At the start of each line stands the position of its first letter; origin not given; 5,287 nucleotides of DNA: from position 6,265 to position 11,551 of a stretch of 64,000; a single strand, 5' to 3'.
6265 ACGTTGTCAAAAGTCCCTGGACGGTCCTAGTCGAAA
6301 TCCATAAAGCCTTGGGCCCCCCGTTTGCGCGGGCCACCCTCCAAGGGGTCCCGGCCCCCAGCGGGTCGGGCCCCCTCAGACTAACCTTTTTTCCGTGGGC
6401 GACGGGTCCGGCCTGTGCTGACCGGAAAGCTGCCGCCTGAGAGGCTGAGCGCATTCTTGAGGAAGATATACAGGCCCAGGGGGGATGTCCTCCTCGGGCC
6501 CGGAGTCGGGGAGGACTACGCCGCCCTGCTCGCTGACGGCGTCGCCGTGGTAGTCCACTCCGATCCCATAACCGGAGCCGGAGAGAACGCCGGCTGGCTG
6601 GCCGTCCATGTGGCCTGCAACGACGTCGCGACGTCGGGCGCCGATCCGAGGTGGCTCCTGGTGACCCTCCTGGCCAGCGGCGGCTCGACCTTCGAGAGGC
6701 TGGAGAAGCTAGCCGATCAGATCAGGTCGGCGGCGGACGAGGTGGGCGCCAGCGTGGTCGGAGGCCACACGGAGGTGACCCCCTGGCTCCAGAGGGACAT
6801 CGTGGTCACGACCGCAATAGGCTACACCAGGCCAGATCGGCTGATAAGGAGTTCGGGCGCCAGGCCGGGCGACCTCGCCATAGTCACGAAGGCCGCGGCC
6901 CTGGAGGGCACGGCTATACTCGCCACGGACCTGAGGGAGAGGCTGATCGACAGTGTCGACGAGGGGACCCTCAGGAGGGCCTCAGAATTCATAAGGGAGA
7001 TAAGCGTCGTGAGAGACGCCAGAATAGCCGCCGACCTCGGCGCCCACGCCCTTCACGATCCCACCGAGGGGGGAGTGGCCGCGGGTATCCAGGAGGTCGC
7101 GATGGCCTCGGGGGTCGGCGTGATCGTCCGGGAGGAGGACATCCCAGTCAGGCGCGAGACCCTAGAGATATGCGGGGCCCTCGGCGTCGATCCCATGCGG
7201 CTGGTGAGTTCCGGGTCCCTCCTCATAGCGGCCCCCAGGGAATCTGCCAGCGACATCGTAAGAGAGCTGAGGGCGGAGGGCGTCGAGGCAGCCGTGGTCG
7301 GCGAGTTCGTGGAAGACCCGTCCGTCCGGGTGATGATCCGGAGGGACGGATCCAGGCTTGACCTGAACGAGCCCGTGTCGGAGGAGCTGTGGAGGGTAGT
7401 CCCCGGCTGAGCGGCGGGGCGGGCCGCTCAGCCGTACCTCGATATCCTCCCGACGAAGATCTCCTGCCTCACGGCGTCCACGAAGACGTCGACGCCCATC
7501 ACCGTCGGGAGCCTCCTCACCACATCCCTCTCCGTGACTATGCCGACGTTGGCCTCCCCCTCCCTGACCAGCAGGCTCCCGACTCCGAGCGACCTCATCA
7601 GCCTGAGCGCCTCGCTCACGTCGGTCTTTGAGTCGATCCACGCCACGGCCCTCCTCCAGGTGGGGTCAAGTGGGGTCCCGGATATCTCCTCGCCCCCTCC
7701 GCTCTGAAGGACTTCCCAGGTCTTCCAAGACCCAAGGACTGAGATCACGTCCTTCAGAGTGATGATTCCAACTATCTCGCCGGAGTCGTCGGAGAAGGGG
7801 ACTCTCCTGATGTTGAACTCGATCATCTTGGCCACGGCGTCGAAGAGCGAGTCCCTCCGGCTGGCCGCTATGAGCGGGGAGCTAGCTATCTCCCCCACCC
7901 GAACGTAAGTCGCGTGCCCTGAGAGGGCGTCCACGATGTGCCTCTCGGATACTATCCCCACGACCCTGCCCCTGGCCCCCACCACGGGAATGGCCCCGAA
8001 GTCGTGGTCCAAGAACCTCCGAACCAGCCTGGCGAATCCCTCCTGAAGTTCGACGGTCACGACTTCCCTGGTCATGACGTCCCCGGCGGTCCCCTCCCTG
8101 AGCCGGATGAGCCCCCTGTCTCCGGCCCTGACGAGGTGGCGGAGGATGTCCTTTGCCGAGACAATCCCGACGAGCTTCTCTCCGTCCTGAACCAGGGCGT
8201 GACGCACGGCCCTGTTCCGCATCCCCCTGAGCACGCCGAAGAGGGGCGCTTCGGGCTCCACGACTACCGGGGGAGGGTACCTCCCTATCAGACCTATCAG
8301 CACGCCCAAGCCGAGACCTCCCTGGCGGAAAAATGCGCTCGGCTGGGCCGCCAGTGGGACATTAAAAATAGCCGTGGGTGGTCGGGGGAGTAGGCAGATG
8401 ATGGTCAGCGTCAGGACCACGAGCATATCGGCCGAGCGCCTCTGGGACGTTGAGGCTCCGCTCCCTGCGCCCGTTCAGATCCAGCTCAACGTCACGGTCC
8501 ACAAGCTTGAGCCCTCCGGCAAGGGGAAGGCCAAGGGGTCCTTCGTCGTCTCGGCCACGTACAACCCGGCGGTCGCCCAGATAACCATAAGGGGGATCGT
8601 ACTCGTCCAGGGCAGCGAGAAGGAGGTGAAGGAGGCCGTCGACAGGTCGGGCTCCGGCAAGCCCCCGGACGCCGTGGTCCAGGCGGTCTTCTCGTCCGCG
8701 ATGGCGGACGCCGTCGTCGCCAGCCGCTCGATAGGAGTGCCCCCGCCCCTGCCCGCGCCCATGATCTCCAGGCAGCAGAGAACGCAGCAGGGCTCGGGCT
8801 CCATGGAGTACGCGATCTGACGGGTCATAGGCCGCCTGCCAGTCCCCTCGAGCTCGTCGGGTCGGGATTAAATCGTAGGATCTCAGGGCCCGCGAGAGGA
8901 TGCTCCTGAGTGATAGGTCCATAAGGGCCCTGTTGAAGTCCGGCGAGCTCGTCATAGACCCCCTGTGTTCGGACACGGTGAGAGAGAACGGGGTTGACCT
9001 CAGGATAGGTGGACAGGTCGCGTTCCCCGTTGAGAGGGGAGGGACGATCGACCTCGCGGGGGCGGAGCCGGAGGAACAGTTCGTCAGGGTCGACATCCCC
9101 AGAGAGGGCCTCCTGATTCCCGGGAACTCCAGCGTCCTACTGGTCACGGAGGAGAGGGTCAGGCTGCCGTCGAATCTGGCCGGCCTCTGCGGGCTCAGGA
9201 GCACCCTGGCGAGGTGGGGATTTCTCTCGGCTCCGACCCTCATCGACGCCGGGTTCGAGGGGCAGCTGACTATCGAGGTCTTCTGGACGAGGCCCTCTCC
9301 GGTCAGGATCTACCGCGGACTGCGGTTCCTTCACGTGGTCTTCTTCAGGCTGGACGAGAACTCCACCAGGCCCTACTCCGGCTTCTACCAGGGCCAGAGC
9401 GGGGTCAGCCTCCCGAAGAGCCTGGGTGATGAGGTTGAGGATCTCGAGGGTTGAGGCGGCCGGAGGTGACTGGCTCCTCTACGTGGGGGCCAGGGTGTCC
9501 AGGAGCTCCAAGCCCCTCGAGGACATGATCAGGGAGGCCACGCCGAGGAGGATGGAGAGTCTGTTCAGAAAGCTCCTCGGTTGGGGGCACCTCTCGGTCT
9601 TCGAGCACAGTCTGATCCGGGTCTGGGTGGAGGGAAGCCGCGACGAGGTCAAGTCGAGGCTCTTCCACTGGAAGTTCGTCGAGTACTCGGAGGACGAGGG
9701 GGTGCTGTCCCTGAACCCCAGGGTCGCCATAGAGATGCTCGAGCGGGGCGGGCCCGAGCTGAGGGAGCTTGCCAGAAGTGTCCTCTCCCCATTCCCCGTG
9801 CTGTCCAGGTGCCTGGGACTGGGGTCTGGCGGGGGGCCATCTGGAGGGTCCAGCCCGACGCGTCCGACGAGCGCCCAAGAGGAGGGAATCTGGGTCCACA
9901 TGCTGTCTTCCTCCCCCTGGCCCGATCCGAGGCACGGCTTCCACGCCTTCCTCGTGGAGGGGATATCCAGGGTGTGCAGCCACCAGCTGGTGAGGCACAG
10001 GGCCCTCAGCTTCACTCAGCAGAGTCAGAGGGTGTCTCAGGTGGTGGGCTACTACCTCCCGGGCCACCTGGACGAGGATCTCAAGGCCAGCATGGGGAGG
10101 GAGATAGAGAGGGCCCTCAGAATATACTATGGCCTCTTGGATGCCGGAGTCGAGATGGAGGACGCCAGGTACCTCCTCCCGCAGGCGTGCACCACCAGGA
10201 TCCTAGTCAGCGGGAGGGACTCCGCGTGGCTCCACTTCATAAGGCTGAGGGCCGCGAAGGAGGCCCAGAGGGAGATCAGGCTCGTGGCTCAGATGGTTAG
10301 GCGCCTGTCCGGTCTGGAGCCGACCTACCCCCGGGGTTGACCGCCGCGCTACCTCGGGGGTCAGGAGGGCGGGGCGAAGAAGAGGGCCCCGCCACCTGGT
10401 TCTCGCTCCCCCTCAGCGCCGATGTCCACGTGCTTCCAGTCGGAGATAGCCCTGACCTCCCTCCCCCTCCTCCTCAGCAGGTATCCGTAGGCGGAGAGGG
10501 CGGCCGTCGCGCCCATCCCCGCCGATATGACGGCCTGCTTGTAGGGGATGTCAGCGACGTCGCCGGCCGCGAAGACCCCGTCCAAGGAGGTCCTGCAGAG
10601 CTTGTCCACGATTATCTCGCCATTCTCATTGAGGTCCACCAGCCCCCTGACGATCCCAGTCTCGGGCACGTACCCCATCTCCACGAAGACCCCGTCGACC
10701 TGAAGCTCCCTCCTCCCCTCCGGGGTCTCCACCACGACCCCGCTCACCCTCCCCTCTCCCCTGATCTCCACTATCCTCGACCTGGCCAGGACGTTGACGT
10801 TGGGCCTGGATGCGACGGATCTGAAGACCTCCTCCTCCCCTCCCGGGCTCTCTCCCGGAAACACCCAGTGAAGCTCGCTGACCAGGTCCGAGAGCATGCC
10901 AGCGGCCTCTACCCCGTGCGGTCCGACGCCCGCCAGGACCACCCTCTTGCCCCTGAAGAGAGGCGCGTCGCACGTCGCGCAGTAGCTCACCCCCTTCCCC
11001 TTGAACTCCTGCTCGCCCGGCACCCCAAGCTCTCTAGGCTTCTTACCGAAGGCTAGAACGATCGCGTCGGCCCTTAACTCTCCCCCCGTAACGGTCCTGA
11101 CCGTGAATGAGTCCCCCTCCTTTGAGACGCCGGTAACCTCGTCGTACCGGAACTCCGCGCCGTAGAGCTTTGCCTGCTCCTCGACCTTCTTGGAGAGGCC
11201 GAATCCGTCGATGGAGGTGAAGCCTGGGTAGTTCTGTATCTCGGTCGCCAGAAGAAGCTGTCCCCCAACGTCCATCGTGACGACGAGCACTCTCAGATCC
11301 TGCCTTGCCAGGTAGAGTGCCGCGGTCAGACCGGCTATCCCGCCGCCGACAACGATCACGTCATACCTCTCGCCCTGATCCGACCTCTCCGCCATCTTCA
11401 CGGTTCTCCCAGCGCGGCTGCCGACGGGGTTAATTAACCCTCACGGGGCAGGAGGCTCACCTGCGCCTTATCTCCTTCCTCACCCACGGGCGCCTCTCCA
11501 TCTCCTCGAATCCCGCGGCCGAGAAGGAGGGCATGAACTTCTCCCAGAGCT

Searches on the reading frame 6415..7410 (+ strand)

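Call 39: search_protein_families(library=pfam, proteins=[window:6415-7410:+], max_evalue=0.00001)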
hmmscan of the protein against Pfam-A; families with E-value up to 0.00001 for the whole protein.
window:6415-7410:+ (331 aa): 2 families
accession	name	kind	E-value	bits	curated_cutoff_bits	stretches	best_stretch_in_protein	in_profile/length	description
PF02769.27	AIRS_C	-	1.2e-21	78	23.1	1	150-307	1-154/156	AIR synthase related protein, C-terminal domain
PF00586.29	AIRS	-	8.8e-16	58.8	24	1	33-136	2-110/112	AIR synthase related protein, N-terminal domain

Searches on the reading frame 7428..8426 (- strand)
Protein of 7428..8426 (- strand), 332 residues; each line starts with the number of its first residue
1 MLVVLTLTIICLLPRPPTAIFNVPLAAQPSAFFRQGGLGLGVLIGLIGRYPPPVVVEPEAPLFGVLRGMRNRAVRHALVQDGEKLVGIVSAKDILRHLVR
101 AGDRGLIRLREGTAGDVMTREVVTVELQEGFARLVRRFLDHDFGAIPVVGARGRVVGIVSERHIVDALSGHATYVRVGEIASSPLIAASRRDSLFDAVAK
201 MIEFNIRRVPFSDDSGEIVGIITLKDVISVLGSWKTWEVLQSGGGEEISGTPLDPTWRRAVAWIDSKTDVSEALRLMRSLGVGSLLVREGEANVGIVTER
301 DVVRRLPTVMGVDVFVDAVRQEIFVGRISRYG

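Call 39: search_protein_families(library=pfam, proteins=[window:7428-8426:-], max_evalue=0.00001)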
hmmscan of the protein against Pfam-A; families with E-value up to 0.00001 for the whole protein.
window:7428-8426:- (332 aa): 1 family
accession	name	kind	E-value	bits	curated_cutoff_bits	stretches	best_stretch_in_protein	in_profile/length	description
PF00571.33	CBS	-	1.6e-44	150.5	24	4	114-169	1-56/57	CBS domain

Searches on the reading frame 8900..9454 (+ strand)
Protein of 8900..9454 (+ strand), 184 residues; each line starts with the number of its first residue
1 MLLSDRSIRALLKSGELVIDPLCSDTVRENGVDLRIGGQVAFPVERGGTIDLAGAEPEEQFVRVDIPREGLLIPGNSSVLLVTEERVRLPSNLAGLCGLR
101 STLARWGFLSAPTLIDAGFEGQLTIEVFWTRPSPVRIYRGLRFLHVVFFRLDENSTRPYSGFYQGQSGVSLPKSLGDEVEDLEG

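Call 39: search_protein_families(library=pfam, proteins=[window:8900-9454:+], max_evalue=0.00001)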
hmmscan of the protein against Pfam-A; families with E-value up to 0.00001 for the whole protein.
window:8900-9454:+ (184 aa): 2 families
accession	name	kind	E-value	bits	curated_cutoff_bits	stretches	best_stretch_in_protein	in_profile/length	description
PF22769.1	DCD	-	8.1e-29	101.1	27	1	3-150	2-152/153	dCTP deaminase-like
PF00692.24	dUTPase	-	8.4e-06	26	22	0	72-164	26-117/129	dUTPase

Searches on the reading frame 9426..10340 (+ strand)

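Call 40: search_protein_families(library=pfam, proteins=[window:9426-10340:+], max_evalue=0.00001)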
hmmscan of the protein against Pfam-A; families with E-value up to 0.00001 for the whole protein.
window:9426-10340:+ (304 aa): 1 family
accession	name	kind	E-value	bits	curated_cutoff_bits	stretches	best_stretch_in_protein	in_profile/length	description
PF02511.20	Thy1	-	1.3e-39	136.4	24.8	1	172-293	58-183/191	Thymidylate synthase complementing protein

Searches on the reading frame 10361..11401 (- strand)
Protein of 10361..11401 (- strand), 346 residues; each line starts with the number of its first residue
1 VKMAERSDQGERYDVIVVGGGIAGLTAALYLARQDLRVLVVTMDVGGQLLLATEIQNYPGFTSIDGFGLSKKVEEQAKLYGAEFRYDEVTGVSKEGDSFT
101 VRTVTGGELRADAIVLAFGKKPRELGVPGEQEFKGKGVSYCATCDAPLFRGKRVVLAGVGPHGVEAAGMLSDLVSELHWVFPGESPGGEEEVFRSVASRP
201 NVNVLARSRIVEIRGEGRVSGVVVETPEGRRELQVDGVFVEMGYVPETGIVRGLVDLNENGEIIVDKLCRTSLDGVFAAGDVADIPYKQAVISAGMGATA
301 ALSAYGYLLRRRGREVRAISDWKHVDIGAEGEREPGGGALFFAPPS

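Call 40: search_protein_families(library=pfam, proteins=[window:10361-11401:-], max_evalue=0.00001)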
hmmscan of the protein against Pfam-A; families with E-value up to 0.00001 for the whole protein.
window:10361-11401:- (346 aa): 10 families
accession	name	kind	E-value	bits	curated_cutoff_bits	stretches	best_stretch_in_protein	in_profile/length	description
PF07992.20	Pyr_redox_2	-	4.4e-43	148.2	26.1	1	13-291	1-285/291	Pyridine nucleotide-disulphide oxidoreductase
PF13738.12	Pyr_redox_3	-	4.9e-16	59.3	30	1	86-280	101-305/305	Pyridine nucleotide-disulphide oxidoreductase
PF01266.30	DAO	-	4.2e-11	43.4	27.9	1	14-44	1-31/353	FAD dependent oxidoreductase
PF00890.30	FAD_binding_2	-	6e-09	36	20.4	1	14-43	1-30/414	FAD binding domain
PF12831.13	FAD_oxidored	-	2.3e-08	34.2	27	0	14-43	1-30/416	FAD dependent oxidoreductase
PF00070.33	Pyr_redox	-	6.2e-08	33.5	22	0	153-225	1-80/82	Pyridine nucleotide-disulphide oxidoreductase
PF13450.12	NAD_binding_8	-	1.8e-06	28.5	21.9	1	17-47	1-33/68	NAD(P)-binding Rossmann-like domain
PF01134.28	GIDA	-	2.7e-06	27.2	22.1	1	14-84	1-64/391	Glucose inhibited division protein A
PF01946.23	Thi4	-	4.1e-06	26.6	26.2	1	12-45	17-51/235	Thi4 family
PF03486.20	HI0933_like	-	8.7e-06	25.8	50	0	14-41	2-29/244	HI0933-like protein Rossmann domain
